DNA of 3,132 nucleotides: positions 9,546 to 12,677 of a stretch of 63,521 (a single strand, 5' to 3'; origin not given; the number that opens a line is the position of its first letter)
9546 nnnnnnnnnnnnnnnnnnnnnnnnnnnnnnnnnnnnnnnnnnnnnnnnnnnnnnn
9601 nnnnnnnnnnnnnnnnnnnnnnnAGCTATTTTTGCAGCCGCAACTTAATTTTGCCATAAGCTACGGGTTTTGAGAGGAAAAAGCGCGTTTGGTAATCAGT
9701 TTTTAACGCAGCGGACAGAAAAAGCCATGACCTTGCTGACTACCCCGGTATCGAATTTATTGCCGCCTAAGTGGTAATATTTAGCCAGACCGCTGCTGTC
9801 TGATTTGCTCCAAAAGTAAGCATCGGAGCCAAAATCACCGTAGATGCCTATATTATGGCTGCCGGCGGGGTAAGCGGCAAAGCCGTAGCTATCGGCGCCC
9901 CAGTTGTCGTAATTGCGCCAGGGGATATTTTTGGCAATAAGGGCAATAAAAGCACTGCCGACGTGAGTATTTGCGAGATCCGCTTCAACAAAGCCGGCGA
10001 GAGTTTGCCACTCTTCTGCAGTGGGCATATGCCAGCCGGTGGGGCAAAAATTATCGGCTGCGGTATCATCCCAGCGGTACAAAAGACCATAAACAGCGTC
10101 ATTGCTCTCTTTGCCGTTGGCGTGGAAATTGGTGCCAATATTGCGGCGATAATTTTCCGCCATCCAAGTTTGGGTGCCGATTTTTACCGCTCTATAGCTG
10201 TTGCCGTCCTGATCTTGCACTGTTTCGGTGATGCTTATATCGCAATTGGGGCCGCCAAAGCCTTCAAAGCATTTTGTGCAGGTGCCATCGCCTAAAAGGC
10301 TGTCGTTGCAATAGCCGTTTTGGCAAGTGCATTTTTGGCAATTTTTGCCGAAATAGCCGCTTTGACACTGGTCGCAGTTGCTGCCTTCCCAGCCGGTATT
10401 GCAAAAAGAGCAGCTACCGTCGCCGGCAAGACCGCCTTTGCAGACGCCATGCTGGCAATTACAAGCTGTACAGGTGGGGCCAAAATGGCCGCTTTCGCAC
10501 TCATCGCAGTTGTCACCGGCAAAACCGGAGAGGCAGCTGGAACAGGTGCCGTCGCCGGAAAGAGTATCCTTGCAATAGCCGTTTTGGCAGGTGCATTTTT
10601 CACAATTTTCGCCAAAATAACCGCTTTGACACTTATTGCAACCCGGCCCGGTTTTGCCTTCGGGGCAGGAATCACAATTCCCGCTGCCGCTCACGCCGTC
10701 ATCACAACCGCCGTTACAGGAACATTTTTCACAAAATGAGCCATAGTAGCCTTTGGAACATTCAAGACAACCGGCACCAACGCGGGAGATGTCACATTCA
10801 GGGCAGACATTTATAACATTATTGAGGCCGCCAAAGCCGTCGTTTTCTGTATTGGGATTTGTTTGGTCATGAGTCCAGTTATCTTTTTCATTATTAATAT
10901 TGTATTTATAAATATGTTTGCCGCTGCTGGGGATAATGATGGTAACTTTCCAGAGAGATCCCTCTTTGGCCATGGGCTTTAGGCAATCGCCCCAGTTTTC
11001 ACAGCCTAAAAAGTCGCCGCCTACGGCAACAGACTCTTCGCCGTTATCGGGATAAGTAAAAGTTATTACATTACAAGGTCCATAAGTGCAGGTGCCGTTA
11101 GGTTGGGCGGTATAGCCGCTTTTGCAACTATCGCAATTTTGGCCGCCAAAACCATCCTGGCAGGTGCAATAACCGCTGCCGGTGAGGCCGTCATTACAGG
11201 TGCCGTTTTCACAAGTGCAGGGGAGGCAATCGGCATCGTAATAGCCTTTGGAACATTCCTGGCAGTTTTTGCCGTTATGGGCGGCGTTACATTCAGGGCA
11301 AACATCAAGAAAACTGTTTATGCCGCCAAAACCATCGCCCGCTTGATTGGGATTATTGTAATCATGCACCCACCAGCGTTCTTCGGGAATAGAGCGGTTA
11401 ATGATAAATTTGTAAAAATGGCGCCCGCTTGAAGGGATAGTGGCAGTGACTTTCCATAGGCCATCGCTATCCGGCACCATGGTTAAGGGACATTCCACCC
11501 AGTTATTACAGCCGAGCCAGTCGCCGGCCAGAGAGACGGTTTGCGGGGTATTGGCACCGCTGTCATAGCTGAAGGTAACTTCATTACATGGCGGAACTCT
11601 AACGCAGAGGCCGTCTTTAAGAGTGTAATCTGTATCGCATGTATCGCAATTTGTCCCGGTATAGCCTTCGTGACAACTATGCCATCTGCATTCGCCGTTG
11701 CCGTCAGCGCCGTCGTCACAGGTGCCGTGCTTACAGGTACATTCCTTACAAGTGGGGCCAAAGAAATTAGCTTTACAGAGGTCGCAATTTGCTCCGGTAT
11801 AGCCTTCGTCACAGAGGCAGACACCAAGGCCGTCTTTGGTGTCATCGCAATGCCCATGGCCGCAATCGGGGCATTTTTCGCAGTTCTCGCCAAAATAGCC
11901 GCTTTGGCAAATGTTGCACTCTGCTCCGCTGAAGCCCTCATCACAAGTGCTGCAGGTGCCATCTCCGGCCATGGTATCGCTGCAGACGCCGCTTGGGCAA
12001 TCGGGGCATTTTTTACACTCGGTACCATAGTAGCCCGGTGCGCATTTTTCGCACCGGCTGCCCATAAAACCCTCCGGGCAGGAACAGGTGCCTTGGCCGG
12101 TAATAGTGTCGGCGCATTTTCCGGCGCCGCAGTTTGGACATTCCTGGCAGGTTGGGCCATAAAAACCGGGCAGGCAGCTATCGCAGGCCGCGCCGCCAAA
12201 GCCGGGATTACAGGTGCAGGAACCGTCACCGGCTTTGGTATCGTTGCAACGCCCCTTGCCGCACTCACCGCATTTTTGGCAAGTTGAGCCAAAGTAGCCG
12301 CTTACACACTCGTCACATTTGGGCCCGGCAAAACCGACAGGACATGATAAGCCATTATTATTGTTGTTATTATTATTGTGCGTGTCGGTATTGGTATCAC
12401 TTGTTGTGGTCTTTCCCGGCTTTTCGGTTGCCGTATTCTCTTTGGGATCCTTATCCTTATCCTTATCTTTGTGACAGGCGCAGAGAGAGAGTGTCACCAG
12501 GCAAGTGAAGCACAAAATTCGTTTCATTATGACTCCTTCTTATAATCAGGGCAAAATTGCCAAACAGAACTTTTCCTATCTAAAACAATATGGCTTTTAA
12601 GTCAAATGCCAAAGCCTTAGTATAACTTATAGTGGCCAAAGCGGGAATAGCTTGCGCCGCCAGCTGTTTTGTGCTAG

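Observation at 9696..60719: Four dispersed Cys-rich lipoproteins form a paralogous family covering 36% of the window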

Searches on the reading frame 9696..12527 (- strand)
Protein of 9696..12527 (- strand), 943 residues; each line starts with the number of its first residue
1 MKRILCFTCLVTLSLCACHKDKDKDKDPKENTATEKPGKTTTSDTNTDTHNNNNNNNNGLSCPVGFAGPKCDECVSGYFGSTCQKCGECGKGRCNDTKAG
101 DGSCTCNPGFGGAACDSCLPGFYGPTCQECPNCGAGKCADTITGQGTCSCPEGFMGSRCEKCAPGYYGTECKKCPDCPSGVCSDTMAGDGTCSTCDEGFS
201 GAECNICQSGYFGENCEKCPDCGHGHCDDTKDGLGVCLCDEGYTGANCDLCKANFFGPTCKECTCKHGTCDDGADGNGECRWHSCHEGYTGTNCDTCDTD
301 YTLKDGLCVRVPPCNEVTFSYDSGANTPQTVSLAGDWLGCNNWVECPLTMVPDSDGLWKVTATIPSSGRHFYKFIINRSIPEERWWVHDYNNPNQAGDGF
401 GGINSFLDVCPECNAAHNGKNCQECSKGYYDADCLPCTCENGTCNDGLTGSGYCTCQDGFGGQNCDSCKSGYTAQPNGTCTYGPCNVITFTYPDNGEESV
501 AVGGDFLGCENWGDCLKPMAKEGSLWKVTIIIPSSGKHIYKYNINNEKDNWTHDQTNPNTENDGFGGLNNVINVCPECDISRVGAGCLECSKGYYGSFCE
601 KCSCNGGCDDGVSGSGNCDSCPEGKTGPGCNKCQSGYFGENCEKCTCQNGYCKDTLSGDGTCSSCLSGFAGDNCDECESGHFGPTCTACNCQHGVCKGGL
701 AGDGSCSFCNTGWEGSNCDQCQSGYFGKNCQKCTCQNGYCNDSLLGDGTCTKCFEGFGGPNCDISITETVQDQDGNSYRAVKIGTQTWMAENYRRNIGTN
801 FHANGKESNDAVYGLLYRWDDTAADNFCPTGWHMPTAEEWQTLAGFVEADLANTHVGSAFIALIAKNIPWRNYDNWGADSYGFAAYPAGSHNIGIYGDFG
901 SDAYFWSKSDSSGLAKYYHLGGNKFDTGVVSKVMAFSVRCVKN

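Call 7: search_protein_families(library=pfam, proteins=[window:9696-12527:-], max_evalue=0.01)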
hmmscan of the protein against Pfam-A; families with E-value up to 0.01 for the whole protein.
window:9696-12527:- (943 aa): 8 families
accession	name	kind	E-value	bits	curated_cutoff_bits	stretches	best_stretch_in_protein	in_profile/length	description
PF00053.31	EGF_laminin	-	1.3e-26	92.9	21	0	437-477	6-43/49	Laminin EGF domain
PF09603.15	Fib_succ_major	-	8e-26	91.9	33.9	1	781-942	1-187/187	Fibrobacter succinogenes major domain (Fib_succ_major)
PF24887.1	EGF_STAB1-2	-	4.5e-16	59.4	27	2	254-296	5-48/50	Stabilin-1/2, EGF-like domain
PF16561.11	AMPK1_CBM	-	1.2e-08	35.4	26.8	1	489-577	4-82/85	Glycogen recognition site of AMP-activated protein kinase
PF24973.1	EGF_LMN_ATRN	-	5.4e-08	33.2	27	1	408-430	13-35/44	Laminin/attractin EGF domain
PF25024.1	EGF_TEN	-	1.8e-07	31.4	65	2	420-631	12-220/234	Teneurin EGF domain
PF00686.25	CBM_20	-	1.2e-05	25.5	23.3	0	316-385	3-77/97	Starch binding domain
PF23106.1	EGF_Teneurin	-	0.0091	16.5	24.3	1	221-249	4-28/30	Teneurin-like EGF domain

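Call 8: search_protein_families(library=ncbifam, proteins=[window:9696-12527:-], max_evalue=0.01)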
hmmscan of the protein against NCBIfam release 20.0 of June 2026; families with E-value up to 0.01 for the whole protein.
window:9696-12527:- (943 aa): 2 families
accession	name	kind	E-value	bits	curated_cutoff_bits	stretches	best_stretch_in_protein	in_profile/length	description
TIGR02145.1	Fib_succ_major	domain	1.1e-34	120.7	41.65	1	772-943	5-176/176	FISUMP domain-containing protein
NF008967.0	PRK12313.1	equivalog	7.7e-05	21.2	577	0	498-558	50-106/633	1,4-alpha-glucan branching protein GlgB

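Call 40: search_solved_structures(query=window:9696-12527:-, max_evalue=0.001)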
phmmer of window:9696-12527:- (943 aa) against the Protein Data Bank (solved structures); distinct sequences matched with E-value up to 0.001: 2.
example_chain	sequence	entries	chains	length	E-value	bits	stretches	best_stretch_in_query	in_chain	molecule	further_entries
9i5a_A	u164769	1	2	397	4.6e-05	24.5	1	58-174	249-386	Basement membrane-specific heparan sulfate proteoglycan core protein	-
9i5b_A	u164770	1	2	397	4.6e-05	24.5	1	58-174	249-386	Basement membrane-specific heparan sulfate proteoglycan core protein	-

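Call 42: find_homologous_proteins(query=window:9696-12527:-, max_evalue=1e-10)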
Query window:9696-12527:- (943 aa): 50 proteins with E <= 1e-10 among 3117 candidates.
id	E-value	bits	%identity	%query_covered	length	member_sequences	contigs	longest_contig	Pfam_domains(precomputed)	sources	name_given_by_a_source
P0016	0.0e+0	2278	100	100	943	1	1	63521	PF09603.16,PF16561.12,PF24973.2,PF25024.1,PF00686.26,PF24887.2,PF00053.31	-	-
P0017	7.4e-138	479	52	25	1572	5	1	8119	PF00112.30,PF00932.26,PF18560.8,PF25024.1,PF23301.2,PF00053.31,PF23106.2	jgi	jgi:C1A family cysteine protease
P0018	3.0e-127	444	26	91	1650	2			PF24887.2,PF00053.31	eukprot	eukprot:m.43178 g.43178 ORF g.43178 m.43178 type:complete len:1651 (+) comp9956_c0_seq1:64-5016(+)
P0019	7.2e-90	320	36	44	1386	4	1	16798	PF00932.26,PF21700.4,PF25024.1,PF23301.2,PF21795.4,PF24887.2,PF23106.2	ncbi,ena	-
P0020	1.1e-81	293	46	26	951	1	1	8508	PF07974.20,PF25024.1,PF23301.2,PF00053.31,PF23106.2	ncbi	-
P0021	8.9e-71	257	49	26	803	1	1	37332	PF13385.14,PF02973.23,PF25024.1,PF00053.31,PF23106.2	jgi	jgi:hypothetical protein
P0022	1.5e-67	246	46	26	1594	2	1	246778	PF01410.24,PF00147.24,PF23283.2,PF07974.20,PF00053.31,PF23106.2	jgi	-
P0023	1.5e-60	223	39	26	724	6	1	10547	PF07714.24,PF00069.32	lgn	-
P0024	1.0e-58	217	38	27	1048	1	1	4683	PF07974.20,PF25024.1,PF00053.31,PF23106.2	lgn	-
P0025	5.5e-49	185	37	27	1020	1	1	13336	PF07974.20,PF25024.1,PF00053.31,PF23106.2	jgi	-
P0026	8.8e-49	184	43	26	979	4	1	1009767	PF07714.24,PF00069.32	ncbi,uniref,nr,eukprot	ncbi:TKL protein kinase [Saprolegnia diclina VS20]|uniref:TKL protein kinase n=1 Tax=Saprolegnia dic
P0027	9.3e-48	181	42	26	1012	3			PF07714.24,PF00069.32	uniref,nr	uniref:Secreted protein n=1 Tax=Thraustotheca clavata TaxID=74557 RepID=A0A0A7CMI6_9STRA|nr:secreted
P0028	1.8e-47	180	38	25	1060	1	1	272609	PF07714.24,PF00069.32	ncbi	ncbi:putative Protein kinase, partial [Globisporangium splendens]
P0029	1.5e-46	177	40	25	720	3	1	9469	PF07714.24,PF00069.32,PF23106.2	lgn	-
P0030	1.2e-45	174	38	26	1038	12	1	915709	PF07714.24,PF00069.32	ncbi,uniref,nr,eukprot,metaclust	ncbi:protein kinase [Plasmopara halstedii]|uniref:Protein kinase n=1 Tax=Plasmopara halstedii TaxID=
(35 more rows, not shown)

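Call 67: find_related_loci(query=window:9696-12527:-, collection=metagenome_contigs, flank=8000)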
Query window:9696-12527:- (943 aa) in metagenome_contigs; peptide patterns used: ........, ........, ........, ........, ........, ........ (x = any residue, [..] = any of these).
84 stretches matched a pattern; 28 encode a relative of the query (tblastn E <= 1e-3); 28 distinct loci.
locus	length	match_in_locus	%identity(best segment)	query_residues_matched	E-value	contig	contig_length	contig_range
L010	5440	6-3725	39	37-880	1e-95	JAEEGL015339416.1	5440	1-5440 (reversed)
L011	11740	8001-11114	34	49-885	6e-95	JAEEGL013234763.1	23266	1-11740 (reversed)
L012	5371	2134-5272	37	4-942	4e-60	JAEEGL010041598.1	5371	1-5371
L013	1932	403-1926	37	49-787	3e-61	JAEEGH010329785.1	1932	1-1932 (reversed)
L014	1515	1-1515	48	49-764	5e-59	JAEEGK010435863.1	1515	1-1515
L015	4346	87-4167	34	23-943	4e-52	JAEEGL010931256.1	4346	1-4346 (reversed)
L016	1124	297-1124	47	56-763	2e-49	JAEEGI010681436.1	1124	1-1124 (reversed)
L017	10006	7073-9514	33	665-943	4e-28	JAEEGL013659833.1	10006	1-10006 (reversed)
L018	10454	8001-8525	40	770-943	8e-27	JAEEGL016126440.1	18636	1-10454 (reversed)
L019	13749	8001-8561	33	778-943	5e-19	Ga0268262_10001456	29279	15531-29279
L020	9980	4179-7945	37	774-943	2e-18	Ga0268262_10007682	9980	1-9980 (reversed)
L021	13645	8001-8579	34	769-943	2e-16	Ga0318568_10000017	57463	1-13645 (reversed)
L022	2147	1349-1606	42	769-847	2e-16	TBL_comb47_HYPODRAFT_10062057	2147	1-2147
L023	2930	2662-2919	44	769-847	6e-16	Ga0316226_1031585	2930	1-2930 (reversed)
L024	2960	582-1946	32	760-943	2e-15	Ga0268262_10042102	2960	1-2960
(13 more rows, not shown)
